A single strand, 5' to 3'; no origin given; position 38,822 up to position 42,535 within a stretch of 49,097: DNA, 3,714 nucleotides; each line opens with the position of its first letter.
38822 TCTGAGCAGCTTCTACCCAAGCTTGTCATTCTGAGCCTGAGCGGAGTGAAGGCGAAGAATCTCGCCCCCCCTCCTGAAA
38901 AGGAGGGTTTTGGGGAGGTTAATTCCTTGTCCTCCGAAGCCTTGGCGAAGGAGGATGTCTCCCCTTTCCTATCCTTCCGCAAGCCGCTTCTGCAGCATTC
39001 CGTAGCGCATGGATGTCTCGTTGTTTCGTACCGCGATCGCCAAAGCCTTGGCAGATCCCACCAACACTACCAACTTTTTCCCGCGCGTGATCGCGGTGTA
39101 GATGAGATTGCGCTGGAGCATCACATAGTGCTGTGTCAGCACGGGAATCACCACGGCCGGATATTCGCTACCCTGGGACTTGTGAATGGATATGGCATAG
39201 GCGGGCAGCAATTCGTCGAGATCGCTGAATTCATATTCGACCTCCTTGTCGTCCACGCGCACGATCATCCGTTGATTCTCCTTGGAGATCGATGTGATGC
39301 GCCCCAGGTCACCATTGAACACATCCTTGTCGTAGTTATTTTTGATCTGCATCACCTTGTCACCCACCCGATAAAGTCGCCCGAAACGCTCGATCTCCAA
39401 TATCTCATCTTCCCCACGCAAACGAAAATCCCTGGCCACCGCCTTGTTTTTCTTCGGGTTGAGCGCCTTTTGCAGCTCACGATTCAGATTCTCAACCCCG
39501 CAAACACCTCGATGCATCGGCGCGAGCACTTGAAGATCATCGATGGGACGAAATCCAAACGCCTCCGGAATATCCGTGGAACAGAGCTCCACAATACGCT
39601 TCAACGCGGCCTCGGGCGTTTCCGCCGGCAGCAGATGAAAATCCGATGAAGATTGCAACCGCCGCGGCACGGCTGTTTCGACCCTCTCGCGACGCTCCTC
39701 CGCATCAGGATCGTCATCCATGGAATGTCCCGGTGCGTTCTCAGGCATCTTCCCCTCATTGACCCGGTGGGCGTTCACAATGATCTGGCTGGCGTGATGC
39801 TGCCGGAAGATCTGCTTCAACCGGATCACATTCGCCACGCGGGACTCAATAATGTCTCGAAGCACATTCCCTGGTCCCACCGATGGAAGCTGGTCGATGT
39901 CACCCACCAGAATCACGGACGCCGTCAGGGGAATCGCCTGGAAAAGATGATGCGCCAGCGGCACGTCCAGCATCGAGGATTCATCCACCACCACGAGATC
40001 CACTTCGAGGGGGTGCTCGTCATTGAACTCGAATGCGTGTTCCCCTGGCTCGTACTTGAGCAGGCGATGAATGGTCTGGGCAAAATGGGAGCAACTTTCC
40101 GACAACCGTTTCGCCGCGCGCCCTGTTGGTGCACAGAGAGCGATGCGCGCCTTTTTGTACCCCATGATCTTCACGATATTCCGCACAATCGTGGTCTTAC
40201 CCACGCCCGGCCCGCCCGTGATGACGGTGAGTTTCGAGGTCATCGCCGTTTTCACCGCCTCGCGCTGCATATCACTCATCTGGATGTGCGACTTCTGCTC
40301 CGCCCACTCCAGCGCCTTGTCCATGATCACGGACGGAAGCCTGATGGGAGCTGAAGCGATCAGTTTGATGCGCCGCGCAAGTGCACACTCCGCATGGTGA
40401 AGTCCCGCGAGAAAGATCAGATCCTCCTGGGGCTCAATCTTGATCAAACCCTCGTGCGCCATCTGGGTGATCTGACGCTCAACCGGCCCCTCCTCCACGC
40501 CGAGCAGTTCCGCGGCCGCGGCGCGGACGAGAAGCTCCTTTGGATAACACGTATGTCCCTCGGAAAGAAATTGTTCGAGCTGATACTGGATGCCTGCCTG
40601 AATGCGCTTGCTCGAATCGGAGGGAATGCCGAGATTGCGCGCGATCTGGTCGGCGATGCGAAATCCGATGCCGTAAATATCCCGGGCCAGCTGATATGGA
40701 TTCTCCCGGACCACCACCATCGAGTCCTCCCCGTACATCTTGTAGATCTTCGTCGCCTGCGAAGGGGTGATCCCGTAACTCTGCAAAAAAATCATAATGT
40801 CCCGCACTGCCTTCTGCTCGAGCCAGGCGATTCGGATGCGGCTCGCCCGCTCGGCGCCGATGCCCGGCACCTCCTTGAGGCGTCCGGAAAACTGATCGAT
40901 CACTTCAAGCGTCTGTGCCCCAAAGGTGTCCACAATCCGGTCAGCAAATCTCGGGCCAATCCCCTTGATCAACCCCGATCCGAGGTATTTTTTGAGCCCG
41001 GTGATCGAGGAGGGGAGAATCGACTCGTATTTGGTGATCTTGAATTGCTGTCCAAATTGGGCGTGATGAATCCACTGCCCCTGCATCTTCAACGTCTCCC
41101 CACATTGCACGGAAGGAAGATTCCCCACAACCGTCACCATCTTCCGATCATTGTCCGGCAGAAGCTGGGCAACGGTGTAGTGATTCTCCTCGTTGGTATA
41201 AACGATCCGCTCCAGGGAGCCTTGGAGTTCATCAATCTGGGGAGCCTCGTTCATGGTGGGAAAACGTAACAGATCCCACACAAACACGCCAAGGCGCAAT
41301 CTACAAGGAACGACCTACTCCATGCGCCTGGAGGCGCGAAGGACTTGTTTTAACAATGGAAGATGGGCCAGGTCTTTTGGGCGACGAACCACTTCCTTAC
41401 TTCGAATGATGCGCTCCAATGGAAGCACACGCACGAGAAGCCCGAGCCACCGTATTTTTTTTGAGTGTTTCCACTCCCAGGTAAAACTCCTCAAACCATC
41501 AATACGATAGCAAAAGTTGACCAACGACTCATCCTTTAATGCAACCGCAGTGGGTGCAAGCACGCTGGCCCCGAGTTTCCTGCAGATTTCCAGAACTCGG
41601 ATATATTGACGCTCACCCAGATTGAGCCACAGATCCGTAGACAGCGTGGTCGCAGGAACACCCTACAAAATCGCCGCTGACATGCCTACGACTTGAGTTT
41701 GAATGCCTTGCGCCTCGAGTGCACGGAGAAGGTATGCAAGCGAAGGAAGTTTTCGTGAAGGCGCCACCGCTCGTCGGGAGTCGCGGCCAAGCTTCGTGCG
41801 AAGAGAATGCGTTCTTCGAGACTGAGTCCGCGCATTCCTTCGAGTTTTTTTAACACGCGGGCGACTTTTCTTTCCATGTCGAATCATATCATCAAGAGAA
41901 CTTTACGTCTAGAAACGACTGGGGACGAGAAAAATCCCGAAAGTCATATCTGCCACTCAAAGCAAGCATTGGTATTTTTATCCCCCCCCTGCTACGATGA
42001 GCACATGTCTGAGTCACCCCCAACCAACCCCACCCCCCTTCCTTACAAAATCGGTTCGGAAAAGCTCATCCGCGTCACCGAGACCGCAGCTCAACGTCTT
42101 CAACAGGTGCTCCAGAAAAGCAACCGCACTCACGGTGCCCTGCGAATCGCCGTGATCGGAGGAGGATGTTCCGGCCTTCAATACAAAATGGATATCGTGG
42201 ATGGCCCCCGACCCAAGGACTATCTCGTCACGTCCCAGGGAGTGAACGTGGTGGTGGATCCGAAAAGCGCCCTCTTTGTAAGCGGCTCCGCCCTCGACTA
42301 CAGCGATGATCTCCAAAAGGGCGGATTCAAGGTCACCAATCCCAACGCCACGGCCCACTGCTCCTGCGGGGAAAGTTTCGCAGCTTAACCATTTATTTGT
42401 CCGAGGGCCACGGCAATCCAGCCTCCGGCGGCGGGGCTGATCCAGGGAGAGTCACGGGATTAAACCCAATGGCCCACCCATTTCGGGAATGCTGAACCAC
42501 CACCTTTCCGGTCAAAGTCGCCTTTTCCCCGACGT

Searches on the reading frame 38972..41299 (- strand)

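Call 61: search_protein_families(library=pfam, proteins=[window:38972-41299:-], max_evalue=0.0001)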
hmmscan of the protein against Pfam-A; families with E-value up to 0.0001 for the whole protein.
window:38972-41299:- (776 aa): 10 families
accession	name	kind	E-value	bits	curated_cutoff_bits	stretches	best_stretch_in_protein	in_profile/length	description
PF13245.12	AAA_19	-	1.5e-44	151.9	25.1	1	345-476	1-134/134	AAA domain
PF13604.12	AAA_30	-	7.7e-41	140.4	27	1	341-520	2-175/191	AAA domain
PF14490.11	HHH_RecD2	-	2.5e-40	136.7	27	1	161-251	1-92/92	ATP-dependent RecD2 DNA helicase HHH domain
PF23139.1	OB_YrrC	-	4.2e-26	91.1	27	1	24-96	3-76/76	ATP-dependent DNA helicase YrrC, OB-fold domain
PF13538.12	UvrD_C_2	-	2.4e-20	72.6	27.4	1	699-747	1-52/52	UvrD-like helicase C-terminal domain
PF18335.7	SH3_13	-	3.1e-20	72.2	41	1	605-681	1-64/65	ATP-dependent RecD-like DNA helicase SH3 domain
PF13086.12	AAA_11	-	7e-11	42.8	27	1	341-402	2-71/257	AAA domain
PF01443.25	Viral_helicase1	-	1.5e-10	41.7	21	0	358-503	1-132/228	Viral superfamily 1 RNA helicase core domain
PF14520.12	HHH_5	-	5.2e-06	27.3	27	1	111-158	7-54/57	Helix-hairpin-helix domain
PF05127.21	NAT10_TcmA_helicase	-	7.6e-05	23.1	22.7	0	359-457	1-114/176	RNA cytidine acetyltransferase NAT10/TcmA, helicase domain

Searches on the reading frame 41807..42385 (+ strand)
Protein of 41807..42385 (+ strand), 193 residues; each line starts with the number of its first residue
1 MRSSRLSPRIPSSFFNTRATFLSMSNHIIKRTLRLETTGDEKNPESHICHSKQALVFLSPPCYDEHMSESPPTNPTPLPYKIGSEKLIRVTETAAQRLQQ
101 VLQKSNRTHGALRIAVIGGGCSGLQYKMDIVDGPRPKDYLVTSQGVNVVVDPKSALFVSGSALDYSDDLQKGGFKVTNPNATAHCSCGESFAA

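Call 61: search_protein_families(library=pfam, proteins=[window:41807-42385:+], max_evalue=0.0001)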
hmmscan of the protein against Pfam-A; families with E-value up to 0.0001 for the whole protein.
window:41807-42385:+ (193 aa): 1 family
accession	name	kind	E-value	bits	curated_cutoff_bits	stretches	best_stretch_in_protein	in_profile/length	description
PF01521.26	Fe-S_biosyn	-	2.6e-20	73.1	26.3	1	88-188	3-109/110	Iron-sulphur cluster biosynthesis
